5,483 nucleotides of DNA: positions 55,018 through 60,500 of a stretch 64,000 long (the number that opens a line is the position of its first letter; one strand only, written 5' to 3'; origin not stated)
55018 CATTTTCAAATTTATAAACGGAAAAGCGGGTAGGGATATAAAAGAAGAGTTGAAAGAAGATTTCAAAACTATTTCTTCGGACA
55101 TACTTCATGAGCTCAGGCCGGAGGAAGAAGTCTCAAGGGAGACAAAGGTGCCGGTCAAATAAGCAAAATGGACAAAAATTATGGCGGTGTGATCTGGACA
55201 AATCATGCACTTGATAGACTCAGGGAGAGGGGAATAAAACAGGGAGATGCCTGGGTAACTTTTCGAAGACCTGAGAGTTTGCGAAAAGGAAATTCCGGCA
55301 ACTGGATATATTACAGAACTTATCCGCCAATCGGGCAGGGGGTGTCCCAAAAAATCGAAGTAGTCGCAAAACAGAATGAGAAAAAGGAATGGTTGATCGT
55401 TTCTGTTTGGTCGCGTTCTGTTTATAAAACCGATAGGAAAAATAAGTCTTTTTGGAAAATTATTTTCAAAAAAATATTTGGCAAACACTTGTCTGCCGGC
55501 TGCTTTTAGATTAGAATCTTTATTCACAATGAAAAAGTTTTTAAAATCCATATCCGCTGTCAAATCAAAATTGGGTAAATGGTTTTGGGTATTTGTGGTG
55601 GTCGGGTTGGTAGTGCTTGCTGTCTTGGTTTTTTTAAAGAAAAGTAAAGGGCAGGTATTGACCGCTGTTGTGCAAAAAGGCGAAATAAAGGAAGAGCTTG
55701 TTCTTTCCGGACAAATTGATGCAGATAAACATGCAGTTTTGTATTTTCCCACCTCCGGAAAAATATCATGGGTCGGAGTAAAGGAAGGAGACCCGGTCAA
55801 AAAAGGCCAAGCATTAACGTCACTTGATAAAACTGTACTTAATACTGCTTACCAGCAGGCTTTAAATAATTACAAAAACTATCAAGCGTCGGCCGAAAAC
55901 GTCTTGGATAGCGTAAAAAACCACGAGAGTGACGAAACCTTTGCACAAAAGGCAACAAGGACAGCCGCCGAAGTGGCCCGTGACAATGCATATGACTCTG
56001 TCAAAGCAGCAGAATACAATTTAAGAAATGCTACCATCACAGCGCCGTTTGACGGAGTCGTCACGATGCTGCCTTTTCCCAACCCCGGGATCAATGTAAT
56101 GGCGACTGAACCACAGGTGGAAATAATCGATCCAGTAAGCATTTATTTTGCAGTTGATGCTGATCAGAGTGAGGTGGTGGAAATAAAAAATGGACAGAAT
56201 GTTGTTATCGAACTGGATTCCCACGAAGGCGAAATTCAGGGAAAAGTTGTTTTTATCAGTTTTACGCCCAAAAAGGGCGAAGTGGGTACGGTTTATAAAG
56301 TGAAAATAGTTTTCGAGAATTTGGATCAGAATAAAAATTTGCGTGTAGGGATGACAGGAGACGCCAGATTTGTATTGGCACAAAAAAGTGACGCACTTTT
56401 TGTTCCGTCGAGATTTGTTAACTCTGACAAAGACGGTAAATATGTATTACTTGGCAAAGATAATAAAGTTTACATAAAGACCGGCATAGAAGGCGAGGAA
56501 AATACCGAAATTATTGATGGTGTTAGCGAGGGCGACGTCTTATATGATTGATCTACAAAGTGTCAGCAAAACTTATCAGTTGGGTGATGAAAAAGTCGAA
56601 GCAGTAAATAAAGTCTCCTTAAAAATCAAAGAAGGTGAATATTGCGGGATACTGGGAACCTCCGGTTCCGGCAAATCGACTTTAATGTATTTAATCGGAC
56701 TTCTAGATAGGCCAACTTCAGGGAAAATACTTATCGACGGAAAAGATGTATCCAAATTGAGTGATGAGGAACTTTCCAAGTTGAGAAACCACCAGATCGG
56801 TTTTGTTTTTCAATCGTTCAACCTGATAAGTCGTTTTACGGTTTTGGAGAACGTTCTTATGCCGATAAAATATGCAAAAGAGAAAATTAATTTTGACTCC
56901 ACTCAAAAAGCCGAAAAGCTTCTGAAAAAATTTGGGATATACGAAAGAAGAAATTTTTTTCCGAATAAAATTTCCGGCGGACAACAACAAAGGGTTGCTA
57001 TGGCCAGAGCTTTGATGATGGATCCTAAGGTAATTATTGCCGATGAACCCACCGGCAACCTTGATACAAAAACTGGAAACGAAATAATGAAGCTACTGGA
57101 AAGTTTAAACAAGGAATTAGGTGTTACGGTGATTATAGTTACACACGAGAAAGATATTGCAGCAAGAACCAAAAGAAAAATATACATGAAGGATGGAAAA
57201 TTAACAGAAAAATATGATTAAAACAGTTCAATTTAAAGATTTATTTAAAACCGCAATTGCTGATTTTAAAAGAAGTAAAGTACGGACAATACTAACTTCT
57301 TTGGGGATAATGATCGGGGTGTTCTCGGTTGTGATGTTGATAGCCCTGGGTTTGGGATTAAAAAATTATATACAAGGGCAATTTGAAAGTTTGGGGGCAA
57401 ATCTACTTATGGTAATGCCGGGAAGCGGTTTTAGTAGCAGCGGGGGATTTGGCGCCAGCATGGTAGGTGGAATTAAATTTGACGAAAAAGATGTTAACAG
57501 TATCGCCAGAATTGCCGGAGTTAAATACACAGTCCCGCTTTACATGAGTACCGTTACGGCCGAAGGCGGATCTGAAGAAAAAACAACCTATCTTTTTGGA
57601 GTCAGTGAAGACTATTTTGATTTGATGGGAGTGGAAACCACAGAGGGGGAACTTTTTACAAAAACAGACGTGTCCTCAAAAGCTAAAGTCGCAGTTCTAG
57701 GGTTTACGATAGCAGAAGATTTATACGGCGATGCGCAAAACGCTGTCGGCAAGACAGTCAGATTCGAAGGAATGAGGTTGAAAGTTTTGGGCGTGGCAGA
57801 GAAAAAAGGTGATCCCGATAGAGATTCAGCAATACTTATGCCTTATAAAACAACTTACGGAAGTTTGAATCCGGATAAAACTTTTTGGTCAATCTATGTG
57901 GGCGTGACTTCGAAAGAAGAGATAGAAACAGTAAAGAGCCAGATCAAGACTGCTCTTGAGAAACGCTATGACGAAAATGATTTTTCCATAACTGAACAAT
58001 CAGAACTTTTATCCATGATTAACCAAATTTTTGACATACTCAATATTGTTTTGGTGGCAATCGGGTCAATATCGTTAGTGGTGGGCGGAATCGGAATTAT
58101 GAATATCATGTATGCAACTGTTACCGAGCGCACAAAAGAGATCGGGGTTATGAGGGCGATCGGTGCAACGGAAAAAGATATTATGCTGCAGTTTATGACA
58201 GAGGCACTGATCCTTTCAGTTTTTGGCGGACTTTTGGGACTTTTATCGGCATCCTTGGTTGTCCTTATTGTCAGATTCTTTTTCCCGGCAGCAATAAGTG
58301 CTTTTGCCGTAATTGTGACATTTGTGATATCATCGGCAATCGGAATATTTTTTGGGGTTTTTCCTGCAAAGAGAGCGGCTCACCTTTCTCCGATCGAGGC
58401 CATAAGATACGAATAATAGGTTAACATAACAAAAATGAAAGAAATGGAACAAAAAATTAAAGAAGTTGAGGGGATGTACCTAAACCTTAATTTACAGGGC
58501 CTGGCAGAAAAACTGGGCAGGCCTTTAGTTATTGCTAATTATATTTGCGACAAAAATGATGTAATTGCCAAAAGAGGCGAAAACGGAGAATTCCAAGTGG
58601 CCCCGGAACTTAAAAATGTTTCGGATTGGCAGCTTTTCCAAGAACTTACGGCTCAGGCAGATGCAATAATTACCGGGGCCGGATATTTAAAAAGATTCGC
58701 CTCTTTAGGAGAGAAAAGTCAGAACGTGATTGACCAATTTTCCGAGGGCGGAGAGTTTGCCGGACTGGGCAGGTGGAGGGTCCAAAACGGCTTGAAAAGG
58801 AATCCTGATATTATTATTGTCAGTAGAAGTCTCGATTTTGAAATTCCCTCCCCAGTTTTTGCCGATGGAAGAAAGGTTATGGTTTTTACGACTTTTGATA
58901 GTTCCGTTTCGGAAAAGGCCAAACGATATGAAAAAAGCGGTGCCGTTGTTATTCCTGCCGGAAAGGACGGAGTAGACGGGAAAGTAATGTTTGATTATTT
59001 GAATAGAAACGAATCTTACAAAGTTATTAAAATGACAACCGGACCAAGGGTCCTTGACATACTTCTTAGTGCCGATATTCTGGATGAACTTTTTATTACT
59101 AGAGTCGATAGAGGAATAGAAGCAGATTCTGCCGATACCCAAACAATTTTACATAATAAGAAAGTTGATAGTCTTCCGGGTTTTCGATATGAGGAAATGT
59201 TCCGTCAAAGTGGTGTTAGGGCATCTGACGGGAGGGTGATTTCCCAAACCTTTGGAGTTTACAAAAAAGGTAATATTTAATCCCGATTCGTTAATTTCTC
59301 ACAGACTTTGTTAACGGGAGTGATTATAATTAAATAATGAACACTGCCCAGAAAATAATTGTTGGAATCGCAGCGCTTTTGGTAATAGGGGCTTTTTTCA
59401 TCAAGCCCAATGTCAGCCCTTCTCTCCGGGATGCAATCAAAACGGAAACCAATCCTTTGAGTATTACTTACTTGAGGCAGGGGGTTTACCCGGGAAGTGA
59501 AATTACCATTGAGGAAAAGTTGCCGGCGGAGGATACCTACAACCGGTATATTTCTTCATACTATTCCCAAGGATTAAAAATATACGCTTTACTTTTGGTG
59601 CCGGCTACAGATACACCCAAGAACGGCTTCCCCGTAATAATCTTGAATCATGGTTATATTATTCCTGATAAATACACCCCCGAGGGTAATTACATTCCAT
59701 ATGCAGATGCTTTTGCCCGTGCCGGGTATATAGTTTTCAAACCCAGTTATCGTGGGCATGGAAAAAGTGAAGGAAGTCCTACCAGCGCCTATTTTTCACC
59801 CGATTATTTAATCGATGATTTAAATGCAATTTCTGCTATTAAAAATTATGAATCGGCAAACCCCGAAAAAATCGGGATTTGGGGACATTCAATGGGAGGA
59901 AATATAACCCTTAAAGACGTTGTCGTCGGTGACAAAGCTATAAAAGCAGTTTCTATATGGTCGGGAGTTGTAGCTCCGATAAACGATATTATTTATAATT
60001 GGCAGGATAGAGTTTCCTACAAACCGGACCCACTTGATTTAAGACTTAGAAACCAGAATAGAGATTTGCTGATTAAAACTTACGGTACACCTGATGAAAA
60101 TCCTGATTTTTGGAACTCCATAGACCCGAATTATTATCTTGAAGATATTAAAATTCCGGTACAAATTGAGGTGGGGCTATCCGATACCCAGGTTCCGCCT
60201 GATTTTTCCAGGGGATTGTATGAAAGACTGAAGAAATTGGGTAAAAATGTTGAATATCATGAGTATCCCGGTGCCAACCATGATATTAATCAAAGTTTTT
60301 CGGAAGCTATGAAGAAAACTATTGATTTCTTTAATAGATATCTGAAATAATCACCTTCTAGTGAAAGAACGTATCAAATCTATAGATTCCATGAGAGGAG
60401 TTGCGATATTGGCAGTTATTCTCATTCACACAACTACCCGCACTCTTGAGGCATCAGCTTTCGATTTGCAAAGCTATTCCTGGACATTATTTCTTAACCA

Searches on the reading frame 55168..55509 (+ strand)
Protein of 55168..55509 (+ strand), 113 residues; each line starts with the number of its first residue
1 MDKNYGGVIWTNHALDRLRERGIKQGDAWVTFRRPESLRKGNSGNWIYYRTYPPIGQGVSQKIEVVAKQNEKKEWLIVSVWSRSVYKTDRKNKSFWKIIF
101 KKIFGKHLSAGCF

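Call 77: search_protein_families(library=pfam, proteins=[window:55168-55509:+], max_evalue=0.001)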
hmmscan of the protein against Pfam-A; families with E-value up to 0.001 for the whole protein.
window:55168-55509:+ (113 aa): 1 family
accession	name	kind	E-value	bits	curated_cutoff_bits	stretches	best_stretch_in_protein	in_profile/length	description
PF14076.12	DUF4258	-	0.00035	21.2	25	0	10-80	1-69/71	Domain of unknown function (DUF4258)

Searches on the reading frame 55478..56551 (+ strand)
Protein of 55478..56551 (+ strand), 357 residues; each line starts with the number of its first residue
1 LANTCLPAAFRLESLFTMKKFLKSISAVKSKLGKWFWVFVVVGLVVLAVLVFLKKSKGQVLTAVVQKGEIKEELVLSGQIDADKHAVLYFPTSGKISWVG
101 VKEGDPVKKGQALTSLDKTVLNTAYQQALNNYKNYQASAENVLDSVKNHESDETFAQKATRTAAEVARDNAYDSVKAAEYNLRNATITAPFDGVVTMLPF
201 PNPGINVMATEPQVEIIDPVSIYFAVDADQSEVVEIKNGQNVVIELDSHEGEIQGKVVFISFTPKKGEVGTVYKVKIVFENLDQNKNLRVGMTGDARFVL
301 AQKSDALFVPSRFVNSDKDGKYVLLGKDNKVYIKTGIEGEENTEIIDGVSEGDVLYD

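Call 54: search_protein_families(library=pfam, proteins=[window:55478-56551:+], max_evalue=0.001)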
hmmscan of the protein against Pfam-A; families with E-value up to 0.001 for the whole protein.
window:55478-56551:+ (357 aa): 4 families
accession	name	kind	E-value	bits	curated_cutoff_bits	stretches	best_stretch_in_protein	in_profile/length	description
PF16576.10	HlyD_D23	-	1.3e-15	57.7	30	1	70-292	2-212/214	Barrel-sandwich domain of CusB or HlyD membrane-fusion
PF13437.12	HlyD_3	-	4.2e-12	47.2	22.2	1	186-291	1-106/106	HlyD family secretion protein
PF13533.13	Biotin_lipoyl_2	-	9.7e-09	35.3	29.8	1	91-117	6-32/32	Biotin-lipoyl like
PF12700.13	HlyD_2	-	1.9e-07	30.6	25.1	0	37-134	16-112/416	HlyD family secretion protein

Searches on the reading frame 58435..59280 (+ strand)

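Call 54: search_protein_families(library=pfam, proteins=[window:58435-59280:+], max_evalue=0.001)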
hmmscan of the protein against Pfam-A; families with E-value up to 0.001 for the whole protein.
window:58435-59280:+ (281 aa): 1 family
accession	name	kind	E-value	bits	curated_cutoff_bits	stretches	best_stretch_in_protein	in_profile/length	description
PF01872.23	RibD_C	-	7.4e-08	32.9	24.1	1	64-222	30-159/197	RibD C-terminal domain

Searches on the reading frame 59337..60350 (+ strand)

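Call 54: search_protein_families(library=pfam, proteins=[window:59337-60350:+], max_evalue=0.001)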
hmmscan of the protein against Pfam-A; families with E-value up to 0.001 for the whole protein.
window:59337-60350:+ (337 aa): 11 families
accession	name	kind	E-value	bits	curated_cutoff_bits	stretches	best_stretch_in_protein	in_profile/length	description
PF12146.15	Hydrolase_4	-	6.7e-16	58.7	27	1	117-205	18-104/239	Serine aminopeptidase, S33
PF00326.27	Peptidase_S9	-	4.2e-14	53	22.6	1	126-337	10-211/213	Prolyl oligopeptidase family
PF00561.26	Abhydrolase_1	-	1.5e-13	51.4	25.8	1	99-193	1-85/245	alpha/beta hydrolase fold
PF02129.25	Peptidase_S15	-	4e-13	50.1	23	1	79-220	2-138/262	X-Pro dipeptidyl-peptidase (S15 family)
PF01738.24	DLH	-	8.2e-11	42.3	21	2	122-214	33-132/217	Dienelactone hydrolase family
PF20434.5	BD-FAE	-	2.6e-09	37.3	26.8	1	94-298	9-215/215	BD-FAE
PF05448.18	AXE1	-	5.8e-09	35.6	21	0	153-199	152-198/321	Acetyl xylan esterase (AXE1)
PF07859.19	Abhydrolase_3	-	5.1e-07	30.1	25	1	160-317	51-208/210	alpha/beta hydrolase fold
PF12697.13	Abhydrolase_6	-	2.3e-06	28.9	26.3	1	125-319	22-208/217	Alpha/beta hydrolase family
PF02230.22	Abhydrolase_2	-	2.5e-05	24.6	23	0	272-330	156-214/217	Phospholipase/Carboxylesterase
PF08840.17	BAAT_C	-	0.00015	22.3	20.9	1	163-319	8-162/210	BAAT / Acyl-CoA thioester hydrolase C terminal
